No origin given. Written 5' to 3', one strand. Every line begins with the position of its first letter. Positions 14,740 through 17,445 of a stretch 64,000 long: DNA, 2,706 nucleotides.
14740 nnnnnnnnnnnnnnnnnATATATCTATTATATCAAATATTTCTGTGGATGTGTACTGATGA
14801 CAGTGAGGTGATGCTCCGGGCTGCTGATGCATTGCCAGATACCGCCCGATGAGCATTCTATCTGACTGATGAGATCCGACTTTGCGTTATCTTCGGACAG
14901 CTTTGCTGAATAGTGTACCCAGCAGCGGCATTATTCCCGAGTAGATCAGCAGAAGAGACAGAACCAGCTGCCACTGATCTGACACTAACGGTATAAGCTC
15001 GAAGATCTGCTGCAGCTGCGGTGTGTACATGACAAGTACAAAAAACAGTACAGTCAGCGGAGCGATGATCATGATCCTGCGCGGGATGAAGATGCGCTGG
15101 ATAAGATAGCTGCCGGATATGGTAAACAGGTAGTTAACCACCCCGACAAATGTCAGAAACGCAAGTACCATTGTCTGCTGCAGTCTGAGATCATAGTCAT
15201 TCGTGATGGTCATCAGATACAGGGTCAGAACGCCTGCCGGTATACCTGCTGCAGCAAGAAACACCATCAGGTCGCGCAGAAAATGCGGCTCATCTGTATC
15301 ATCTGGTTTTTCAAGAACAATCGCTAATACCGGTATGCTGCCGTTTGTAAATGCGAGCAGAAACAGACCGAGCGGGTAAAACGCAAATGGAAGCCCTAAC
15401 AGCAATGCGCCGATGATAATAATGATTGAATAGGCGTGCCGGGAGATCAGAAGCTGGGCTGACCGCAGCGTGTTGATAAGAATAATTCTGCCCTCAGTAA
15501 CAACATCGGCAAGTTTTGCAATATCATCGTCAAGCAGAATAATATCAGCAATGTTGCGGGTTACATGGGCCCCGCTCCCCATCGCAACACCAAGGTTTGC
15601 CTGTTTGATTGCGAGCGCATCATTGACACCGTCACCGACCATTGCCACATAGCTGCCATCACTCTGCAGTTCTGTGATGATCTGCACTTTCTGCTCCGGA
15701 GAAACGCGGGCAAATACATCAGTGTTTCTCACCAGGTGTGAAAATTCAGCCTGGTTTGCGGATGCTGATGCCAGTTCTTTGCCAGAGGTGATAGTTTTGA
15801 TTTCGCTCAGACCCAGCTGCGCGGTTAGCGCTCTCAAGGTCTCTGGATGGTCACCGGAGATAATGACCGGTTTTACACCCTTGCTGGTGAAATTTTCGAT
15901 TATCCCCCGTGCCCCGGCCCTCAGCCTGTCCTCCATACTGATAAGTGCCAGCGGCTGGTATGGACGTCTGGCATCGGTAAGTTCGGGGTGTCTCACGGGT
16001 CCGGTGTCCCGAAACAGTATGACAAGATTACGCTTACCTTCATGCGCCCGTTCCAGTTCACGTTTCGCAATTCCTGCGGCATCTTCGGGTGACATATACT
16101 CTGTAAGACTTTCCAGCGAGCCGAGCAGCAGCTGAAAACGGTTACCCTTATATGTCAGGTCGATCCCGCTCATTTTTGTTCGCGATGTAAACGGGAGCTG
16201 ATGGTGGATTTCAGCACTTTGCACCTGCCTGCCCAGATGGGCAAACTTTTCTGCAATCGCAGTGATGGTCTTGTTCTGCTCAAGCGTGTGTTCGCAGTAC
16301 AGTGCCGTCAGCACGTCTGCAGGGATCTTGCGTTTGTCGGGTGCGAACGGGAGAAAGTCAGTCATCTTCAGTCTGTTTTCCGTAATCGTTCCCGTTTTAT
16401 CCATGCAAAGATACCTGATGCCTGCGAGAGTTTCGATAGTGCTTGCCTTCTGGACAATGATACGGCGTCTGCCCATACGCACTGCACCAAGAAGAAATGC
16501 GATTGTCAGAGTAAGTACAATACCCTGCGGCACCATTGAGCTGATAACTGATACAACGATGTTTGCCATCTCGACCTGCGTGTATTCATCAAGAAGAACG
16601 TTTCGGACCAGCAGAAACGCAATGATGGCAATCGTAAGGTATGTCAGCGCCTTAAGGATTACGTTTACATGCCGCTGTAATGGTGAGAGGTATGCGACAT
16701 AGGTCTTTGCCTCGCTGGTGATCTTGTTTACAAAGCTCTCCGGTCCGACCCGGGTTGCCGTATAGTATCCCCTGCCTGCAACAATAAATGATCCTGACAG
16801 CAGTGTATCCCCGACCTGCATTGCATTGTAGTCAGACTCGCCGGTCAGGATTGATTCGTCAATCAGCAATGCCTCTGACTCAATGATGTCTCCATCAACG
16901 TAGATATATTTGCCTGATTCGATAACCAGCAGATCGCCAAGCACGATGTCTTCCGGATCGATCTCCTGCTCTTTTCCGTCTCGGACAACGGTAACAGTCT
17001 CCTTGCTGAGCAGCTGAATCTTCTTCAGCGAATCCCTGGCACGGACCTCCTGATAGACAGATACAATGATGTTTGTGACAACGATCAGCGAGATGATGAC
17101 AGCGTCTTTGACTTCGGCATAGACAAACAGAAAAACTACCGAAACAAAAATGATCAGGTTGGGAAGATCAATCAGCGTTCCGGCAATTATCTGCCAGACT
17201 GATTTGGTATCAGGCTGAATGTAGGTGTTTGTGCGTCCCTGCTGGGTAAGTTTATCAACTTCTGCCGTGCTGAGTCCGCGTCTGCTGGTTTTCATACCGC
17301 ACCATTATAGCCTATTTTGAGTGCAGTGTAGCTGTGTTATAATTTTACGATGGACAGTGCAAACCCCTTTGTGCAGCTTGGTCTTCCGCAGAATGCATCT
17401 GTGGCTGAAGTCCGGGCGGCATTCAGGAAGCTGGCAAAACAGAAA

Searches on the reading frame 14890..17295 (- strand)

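Call 29: search_protein_families(library=pfam, max_evalue=0.001, proteins=[window:14890-17295:-])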
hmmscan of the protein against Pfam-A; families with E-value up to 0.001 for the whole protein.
seq(802 aa): 5 families
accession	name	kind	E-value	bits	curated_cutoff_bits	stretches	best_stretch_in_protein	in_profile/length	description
PF00122.25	E1-E2_ATPase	-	8.5e-39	133.4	28.1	1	96-277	2-181/181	E1-E2 ATPase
PF00702.32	Hydrolase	-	7.4e-20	72.6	26.4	1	294-567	2-191/191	haloacid dehalogenase-like hydrolase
PF00689.26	Cation_ATPase_C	-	2.5e-10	40.8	27.3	1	660-787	34-167/175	Cation transporting ATPase, C-terminus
PF08282.18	Hydrolase_3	-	7.2e-06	26.3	20.9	1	539-589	195-245/255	haloacid dehalogenase-like hydrolase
PF00690.31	Cation_ATPase_N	-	0.00017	21.6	20.4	1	3-54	16-67/69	Cation transporter/ATPase, N-terminus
